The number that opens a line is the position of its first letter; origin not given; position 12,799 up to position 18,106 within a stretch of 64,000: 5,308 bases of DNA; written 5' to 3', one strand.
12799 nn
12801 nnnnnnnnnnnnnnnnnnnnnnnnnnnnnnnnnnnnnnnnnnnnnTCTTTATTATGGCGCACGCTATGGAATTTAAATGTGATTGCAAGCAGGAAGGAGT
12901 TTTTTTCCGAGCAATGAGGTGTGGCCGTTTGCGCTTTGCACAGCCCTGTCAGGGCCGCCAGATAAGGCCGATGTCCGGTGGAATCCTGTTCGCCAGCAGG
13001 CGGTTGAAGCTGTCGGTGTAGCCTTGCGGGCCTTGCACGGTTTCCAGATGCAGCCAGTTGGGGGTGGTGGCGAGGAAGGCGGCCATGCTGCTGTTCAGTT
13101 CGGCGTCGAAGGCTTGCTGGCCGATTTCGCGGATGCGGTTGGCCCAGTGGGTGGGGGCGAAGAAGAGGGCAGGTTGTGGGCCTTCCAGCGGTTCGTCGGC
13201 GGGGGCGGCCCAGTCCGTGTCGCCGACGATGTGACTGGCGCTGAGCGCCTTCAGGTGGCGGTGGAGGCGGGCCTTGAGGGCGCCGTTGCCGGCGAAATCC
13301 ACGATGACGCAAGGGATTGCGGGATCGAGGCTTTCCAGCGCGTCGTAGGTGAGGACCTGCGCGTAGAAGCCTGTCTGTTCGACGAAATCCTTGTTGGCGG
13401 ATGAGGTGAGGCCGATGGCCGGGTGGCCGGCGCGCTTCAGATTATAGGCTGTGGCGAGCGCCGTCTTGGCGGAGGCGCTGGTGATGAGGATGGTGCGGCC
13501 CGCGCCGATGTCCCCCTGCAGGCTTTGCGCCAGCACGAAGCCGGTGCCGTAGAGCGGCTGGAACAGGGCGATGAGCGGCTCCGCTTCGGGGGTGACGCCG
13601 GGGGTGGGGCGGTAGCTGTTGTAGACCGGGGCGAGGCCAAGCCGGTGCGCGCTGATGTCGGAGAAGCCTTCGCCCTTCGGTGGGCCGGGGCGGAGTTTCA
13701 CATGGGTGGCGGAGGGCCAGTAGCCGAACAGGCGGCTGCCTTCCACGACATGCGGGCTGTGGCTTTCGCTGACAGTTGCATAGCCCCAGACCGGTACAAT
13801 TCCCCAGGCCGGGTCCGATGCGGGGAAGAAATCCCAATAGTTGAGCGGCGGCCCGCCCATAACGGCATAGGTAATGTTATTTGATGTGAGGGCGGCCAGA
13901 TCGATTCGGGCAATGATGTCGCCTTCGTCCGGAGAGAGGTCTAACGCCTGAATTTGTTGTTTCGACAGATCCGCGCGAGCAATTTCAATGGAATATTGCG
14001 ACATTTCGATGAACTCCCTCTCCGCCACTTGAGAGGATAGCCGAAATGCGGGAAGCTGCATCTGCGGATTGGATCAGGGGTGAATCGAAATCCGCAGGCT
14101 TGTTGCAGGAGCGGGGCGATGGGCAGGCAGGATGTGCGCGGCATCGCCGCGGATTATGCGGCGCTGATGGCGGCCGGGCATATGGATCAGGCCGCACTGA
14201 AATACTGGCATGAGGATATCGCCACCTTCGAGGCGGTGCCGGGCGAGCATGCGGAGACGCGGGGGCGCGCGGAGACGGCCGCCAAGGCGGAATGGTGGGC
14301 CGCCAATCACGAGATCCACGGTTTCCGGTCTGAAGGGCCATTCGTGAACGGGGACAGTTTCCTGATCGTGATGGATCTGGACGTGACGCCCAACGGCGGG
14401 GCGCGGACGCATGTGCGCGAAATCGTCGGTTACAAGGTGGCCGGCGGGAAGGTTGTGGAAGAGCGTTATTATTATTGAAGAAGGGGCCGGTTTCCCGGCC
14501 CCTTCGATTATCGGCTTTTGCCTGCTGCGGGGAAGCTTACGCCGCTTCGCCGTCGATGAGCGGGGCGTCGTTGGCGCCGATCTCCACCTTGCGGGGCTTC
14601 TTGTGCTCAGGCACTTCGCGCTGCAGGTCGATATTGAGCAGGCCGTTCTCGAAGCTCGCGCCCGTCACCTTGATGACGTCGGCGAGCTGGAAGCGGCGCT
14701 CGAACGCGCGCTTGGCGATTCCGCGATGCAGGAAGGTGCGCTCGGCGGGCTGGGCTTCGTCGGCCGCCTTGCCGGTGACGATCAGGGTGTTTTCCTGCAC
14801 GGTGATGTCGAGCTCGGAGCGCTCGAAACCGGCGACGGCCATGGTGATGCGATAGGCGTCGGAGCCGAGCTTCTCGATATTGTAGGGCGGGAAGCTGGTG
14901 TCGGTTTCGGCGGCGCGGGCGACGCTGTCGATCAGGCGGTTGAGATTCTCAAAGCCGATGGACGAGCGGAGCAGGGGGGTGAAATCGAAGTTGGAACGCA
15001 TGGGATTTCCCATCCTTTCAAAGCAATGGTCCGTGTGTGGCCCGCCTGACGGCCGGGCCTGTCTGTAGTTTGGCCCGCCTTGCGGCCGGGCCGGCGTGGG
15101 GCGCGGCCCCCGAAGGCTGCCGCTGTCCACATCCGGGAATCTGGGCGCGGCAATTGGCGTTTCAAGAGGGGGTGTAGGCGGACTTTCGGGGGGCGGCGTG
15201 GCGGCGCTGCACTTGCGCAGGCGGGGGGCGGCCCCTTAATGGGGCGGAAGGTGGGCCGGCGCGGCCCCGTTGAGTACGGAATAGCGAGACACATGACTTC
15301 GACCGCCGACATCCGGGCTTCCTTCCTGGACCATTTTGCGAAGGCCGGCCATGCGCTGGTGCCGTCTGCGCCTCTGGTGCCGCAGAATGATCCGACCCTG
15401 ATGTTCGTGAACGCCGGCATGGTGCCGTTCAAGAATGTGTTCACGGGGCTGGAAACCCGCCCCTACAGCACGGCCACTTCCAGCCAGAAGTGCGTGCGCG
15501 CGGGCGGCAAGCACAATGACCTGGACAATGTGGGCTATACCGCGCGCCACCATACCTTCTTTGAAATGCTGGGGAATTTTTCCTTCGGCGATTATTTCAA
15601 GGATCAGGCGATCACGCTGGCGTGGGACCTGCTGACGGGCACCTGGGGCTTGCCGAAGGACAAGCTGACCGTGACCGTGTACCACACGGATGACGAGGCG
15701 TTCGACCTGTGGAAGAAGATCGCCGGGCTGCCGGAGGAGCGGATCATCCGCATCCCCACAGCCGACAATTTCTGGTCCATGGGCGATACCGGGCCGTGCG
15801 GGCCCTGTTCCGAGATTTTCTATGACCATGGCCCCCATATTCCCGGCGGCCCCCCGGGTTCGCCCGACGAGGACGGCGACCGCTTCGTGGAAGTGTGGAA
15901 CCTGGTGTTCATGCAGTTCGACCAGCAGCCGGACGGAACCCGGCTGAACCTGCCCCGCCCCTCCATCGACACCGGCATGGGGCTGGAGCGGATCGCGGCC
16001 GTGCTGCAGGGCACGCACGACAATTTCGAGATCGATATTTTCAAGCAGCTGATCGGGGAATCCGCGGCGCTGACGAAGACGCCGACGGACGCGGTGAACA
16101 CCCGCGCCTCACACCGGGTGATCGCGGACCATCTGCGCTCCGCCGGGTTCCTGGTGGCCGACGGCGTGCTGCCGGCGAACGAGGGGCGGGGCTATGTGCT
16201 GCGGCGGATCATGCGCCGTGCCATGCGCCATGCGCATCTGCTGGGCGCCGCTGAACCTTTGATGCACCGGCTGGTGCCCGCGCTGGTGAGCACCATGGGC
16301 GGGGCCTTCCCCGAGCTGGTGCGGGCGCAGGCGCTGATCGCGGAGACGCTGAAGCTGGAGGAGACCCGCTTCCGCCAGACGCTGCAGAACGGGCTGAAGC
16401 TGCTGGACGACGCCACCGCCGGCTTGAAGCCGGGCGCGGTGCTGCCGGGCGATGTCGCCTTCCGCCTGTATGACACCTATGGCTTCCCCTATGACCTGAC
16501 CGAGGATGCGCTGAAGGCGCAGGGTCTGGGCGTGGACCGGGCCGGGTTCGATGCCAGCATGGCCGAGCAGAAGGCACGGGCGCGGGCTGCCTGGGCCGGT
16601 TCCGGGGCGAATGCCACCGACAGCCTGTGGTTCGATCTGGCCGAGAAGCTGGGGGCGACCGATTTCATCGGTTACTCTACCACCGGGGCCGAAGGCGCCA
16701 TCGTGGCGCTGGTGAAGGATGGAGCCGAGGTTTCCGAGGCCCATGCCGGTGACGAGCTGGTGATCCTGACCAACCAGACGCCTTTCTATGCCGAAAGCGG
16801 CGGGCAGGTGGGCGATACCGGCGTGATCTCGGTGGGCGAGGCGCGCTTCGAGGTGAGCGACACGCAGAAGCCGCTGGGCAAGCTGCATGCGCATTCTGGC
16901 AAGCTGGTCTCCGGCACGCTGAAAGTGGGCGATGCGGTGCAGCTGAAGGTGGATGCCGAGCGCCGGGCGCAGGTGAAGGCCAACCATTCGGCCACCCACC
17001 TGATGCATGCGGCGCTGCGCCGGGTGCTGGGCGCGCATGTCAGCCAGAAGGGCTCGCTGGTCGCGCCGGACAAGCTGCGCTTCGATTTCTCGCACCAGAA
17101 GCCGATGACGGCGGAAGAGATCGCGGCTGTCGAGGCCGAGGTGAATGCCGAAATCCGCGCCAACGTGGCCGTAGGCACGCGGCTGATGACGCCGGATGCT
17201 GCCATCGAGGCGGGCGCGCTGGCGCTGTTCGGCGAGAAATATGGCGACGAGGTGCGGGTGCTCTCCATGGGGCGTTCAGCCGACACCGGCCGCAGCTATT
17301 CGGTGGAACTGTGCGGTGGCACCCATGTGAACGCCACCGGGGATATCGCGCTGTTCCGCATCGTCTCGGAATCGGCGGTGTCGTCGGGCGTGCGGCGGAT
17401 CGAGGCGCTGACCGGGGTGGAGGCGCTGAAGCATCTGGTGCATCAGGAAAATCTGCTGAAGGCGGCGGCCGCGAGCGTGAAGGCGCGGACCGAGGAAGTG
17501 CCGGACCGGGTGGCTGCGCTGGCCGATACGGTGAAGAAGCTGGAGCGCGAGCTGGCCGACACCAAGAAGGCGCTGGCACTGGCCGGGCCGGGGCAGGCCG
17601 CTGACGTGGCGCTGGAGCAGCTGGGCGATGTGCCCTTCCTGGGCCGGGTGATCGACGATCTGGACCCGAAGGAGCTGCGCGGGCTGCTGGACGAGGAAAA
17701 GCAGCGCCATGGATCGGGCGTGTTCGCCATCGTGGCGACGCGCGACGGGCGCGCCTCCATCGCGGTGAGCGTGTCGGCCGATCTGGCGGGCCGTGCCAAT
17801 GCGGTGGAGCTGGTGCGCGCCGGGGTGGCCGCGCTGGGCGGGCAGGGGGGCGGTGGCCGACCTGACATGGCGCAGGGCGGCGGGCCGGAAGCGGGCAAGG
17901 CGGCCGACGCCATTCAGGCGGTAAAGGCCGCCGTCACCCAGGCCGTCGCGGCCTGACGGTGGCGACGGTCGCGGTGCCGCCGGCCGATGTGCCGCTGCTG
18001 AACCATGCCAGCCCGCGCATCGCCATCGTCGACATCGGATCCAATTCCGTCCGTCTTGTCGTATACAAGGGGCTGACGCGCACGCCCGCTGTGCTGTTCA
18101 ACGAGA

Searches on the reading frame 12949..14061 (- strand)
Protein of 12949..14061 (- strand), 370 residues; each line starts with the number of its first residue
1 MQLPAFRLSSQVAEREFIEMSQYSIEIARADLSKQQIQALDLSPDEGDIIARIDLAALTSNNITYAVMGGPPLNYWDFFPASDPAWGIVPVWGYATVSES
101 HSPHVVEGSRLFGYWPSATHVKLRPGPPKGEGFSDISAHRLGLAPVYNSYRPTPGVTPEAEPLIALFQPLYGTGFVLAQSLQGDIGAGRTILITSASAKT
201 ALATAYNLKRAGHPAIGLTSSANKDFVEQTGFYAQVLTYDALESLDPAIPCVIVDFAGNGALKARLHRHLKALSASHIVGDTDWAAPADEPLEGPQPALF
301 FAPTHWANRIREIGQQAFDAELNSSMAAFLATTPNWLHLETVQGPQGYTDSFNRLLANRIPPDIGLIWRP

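Call 45: search_protein_families(library=pfam, proteins=[window:12949-14061:-])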
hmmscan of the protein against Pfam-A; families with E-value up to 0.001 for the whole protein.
window:12949-14061:- (370 aa): 1 family
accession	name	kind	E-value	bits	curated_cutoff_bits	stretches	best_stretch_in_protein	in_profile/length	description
PF11017.14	DUF2855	-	2.3e-85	287.8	30.9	1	57-360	2-334/335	Protein of unknown function (DUF2855)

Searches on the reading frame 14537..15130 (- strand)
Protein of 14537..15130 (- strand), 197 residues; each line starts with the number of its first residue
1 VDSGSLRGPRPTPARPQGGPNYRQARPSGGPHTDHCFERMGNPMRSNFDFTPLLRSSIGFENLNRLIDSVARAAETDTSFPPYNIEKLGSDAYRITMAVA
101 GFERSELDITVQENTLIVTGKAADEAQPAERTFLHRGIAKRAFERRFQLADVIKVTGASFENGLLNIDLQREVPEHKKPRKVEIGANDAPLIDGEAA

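Call 45: search_protein_families(library=pfam, proteins=[window:14537-15130:-])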
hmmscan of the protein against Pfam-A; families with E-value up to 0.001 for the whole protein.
window:14537-15130:- (197 aa): 1 family
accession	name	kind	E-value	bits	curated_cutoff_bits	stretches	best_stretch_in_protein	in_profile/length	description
PF00011.27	HSP20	-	2.3e-19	69.8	20.8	1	89-184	5-101/102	Hsp20/alpha crystallin family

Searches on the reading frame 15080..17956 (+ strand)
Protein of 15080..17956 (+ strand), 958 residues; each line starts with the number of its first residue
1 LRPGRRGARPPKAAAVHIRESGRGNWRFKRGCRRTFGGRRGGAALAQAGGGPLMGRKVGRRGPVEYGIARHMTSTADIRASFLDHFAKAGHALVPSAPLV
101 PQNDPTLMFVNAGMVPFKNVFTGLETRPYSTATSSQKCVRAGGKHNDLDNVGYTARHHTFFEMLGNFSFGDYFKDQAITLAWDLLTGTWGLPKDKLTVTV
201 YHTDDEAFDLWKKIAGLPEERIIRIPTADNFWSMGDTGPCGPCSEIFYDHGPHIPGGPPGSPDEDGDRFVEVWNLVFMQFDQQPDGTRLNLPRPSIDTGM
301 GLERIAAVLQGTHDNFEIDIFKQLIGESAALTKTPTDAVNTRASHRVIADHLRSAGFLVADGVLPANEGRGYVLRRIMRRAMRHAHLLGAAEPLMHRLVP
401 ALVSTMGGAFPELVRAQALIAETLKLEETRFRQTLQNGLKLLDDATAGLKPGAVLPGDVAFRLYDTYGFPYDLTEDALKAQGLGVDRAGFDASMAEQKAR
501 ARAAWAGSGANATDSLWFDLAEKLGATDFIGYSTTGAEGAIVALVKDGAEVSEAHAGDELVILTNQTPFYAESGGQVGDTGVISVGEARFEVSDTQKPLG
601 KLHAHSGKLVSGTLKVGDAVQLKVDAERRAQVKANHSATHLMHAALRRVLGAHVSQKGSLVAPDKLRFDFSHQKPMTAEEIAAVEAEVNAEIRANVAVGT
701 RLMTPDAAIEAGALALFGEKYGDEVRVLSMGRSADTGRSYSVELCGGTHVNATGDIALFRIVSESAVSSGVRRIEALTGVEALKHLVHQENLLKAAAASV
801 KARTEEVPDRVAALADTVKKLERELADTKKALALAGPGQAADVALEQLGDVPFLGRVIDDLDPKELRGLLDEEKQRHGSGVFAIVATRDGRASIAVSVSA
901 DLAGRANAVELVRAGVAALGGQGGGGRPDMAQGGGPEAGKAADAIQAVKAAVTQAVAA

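Call 46: search_protein_families(library=pfam, proteins=[window:15080-17956:+])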
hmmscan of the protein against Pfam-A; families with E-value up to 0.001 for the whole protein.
window:15080-17956:+ (958 aa): 3 families
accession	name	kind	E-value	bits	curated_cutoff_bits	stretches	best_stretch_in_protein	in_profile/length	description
PF01411.24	tRNA-synt_2c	-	6.1e-217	722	30.3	1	77-628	1-552/552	tRNA synthetases class II (A)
PF07973.19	tRNA_SAD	-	1.5e-14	54.2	24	1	725-775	1-44/44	Threonyl and Alanyl tRNA synthetase second additional domain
PF02272.25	DHHA1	-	1e-13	52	25.9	1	852-952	3-100/102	DHHA1 domain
